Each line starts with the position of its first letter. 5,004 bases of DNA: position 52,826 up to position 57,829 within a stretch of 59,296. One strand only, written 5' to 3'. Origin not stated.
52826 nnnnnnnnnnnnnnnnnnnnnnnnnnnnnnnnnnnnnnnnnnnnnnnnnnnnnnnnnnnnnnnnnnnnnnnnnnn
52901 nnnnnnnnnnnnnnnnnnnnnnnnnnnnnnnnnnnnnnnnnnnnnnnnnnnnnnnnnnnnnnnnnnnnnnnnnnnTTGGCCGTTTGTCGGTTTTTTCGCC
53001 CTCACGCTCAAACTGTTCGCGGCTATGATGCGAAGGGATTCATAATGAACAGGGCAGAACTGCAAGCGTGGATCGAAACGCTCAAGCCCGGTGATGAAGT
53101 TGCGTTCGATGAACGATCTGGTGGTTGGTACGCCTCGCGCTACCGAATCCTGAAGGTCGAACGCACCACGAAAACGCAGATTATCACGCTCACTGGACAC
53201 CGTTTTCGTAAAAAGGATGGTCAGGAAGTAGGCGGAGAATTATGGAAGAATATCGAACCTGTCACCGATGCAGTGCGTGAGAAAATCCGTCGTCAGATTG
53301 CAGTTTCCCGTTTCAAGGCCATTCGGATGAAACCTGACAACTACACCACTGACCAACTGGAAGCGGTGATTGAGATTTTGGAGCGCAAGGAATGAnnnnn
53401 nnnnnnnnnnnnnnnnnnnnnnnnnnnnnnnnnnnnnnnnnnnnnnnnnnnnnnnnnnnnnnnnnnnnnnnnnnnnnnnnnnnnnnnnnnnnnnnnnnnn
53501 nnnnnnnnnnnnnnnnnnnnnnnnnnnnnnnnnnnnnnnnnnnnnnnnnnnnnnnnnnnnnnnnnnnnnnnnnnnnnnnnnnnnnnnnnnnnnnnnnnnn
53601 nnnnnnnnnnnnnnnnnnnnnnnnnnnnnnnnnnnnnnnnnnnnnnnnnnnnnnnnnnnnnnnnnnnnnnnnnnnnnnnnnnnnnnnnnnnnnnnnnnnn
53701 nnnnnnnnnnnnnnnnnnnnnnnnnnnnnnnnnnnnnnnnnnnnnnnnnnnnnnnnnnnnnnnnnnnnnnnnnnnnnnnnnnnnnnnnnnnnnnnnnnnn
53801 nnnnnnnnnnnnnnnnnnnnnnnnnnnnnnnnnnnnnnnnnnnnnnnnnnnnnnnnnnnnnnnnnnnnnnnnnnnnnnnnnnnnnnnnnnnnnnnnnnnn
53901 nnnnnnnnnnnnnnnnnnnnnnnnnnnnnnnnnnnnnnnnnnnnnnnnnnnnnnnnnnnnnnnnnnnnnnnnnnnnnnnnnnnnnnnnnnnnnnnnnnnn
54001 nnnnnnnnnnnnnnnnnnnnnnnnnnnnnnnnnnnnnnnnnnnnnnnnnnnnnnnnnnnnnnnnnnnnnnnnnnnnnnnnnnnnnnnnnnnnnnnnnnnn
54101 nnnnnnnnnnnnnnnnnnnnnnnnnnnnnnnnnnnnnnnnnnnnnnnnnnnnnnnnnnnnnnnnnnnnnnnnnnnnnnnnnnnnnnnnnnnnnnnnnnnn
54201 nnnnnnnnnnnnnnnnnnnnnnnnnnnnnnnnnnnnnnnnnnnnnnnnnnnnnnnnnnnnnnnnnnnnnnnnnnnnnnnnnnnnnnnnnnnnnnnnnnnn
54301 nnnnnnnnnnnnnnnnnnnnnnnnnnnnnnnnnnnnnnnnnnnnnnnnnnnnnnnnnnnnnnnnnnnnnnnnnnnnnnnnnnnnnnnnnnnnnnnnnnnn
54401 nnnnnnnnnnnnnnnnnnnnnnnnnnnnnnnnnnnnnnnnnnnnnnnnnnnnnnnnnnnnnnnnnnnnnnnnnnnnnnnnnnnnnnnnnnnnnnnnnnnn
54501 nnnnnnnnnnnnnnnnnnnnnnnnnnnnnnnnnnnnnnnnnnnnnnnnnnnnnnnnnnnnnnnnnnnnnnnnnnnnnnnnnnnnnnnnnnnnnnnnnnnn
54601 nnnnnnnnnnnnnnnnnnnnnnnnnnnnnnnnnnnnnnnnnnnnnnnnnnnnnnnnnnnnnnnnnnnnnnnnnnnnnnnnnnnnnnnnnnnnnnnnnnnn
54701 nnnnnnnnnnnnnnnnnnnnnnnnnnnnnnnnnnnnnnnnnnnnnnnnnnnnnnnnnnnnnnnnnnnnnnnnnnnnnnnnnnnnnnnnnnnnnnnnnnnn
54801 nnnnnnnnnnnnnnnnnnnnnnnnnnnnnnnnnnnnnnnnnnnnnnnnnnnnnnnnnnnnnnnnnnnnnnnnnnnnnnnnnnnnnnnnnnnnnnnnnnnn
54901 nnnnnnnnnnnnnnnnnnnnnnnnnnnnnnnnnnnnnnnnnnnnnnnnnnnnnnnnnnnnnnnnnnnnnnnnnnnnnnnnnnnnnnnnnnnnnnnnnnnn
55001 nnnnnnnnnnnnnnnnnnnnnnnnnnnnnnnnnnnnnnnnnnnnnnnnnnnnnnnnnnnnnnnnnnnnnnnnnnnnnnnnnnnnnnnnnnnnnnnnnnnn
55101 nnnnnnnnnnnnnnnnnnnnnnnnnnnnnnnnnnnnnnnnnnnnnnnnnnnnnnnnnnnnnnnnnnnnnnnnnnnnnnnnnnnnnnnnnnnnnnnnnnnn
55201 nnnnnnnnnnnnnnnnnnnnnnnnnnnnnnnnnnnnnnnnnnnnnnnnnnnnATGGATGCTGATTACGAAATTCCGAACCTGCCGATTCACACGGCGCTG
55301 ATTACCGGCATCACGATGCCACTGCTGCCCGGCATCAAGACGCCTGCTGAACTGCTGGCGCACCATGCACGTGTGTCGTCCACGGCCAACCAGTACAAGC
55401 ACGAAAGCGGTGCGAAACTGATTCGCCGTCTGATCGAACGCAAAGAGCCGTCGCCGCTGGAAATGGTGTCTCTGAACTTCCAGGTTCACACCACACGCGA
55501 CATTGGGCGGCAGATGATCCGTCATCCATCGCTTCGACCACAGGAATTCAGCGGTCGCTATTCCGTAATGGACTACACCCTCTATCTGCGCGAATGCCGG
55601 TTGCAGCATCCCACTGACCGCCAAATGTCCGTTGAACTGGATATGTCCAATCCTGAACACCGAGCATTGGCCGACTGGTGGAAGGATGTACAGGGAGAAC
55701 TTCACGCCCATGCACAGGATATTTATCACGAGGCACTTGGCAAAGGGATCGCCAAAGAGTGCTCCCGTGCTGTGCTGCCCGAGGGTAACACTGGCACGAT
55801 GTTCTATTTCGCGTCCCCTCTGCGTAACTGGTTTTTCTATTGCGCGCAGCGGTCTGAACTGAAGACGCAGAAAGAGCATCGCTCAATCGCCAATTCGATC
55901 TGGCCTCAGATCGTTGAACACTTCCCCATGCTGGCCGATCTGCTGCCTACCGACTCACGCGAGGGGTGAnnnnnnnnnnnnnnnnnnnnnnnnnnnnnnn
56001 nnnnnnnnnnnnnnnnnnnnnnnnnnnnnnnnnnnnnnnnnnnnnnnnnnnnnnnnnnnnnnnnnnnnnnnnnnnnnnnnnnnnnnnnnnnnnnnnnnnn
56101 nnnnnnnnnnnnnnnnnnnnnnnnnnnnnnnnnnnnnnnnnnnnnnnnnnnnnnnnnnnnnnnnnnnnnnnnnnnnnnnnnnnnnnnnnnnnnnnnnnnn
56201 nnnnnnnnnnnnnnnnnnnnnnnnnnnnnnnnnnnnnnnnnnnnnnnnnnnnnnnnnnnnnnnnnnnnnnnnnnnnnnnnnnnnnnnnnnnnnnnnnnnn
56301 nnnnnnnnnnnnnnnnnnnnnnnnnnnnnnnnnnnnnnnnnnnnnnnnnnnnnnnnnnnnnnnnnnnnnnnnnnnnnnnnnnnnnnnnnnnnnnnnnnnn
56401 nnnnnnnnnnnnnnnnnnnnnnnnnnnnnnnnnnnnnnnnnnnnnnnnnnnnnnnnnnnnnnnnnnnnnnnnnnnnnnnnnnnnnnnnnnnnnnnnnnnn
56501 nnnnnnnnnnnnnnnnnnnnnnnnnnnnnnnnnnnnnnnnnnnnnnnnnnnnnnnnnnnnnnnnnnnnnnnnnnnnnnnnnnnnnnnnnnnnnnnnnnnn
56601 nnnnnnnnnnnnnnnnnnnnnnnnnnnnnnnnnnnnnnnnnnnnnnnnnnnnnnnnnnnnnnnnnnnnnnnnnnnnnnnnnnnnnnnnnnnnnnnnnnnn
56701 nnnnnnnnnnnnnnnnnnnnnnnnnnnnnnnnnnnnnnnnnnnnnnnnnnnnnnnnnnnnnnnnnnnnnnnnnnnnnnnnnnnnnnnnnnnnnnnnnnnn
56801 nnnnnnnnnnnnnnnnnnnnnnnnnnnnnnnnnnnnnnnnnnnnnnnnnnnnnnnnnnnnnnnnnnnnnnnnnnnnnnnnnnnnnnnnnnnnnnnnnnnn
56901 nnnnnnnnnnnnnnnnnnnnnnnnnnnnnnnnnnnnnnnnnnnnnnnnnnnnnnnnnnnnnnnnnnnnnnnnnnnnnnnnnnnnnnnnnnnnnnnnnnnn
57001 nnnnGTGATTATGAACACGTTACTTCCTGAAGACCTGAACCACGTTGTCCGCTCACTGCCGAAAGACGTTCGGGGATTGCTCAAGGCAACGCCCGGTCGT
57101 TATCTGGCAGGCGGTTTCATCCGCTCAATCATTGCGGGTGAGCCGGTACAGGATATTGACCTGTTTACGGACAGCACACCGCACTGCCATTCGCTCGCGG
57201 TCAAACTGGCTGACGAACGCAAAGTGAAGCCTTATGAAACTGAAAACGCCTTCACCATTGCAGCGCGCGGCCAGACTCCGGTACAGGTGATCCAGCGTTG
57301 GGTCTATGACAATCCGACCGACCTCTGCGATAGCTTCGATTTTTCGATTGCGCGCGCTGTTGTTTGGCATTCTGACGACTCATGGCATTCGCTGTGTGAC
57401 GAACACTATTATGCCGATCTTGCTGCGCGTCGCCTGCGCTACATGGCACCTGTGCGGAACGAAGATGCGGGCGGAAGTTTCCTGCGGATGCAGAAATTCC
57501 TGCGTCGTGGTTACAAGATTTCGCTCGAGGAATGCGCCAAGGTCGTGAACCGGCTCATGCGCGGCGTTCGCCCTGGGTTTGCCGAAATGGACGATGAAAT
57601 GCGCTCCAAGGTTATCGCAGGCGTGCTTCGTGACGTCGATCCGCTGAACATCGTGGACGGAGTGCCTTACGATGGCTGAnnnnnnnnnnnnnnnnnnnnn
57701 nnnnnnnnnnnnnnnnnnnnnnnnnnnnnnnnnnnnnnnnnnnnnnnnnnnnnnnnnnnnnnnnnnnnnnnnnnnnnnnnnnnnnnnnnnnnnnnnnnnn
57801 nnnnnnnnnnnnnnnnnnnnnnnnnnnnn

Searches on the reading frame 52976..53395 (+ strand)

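Call 87: search_protein_families(library=pfam, proteins=[window:52976-53395:+], max_evalue=0.001)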
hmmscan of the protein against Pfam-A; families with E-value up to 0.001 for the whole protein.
window:52976-53395:+ (139 aa): 1 family
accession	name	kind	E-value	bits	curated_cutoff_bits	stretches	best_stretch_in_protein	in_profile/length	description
PF24203.1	Phage_ProQ_C_like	-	2.8e-09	38.1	27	1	35-138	5-112/112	Phage ProQ C-terminal-like domain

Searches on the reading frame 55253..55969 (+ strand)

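Call 27: search_protein_families(library=pfam, proteins=[window:55253-55969:+], max_evalue=0.001)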
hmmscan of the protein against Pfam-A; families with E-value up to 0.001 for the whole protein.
window:55253-55969:+ (238 aa): 1 family
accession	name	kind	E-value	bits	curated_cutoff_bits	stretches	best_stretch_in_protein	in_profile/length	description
PF02511.20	Thy1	-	1.8e-26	93.5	24.8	1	30-225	8-190/191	Thymidylate synthase complementing protein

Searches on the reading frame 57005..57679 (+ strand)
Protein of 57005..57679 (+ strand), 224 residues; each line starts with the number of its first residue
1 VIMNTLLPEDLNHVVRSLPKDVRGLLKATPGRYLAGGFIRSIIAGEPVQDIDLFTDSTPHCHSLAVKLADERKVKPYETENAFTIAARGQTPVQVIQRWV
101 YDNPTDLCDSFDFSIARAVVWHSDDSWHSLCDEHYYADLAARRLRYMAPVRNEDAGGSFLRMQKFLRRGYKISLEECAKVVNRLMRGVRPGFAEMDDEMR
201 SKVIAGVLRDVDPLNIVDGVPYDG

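Call 27: search_protein_families(library=pfam, proteins=[window:57005-57679:+], max_evalue=0.001)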
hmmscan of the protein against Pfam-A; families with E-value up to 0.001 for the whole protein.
window:57005-57679:+ (224 aa): 1 family
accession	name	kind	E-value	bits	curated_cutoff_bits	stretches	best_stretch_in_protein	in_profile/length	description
PF01743.26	PolyA_pol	-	0.00085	20.1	23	0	33-85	2-52/126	Poly A polymerase head domain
